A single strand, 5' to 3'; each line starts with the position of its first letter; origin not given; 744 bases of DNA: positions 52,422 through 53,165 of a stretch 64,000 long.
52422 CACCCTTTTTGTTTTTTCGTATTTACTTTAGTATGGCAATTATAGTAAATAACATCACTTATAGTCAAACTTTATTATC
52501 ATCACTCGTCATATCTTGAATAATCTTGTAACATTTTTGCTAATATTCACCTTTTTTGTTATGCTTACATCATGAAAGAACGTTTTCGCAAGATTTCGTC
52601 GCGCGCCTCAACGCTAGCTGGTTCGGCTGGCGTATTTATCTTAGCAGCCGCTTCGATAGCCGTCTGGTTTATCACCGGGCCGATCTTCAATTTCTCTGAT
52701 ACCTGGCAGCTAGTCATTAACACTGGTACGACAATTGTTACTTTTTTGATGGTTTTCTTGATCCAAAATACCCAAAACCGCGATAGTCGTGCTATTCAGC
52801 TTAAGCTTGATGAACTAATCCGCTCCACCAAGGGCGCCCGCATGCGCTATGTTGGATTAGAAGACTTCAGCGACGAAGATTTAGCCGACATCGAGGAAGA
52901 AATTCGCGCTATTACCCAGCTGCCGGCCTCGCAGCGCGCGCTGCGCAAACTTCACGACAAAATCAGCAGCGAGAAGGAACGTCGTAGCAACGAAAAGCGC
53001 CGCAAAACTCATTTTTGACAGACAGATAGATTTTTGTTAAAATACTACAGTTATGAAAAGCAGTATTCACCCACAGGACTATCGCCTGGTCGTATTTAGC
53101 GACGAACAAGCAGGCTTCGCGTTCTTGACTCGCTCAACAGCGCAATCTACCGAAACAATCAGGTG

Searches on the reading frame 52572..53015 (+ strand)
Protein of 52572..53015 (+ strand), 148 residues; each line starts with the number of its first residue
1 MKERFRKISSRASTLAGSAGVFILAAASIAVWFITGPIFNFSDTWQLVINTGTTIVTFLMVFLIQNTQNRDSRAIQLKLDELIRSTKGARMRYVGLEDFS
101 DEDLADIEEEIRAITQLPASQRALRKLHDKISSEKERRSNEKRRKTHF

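Call 41: search_protein_families(library=padloc, proteins=[window:52572-53015:+], max_evalue=0.1)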
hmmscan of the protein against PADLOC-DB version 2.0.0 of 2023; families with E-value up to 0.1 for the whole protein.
window:52572-53015:+ (148 aa): 1 family
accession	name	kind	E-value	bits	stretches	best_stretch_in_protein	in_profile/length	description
PDLC00469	JetB1|JetB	-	0.0098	13.2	1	90-142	157-208/217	DUF4194 domain; MukE-like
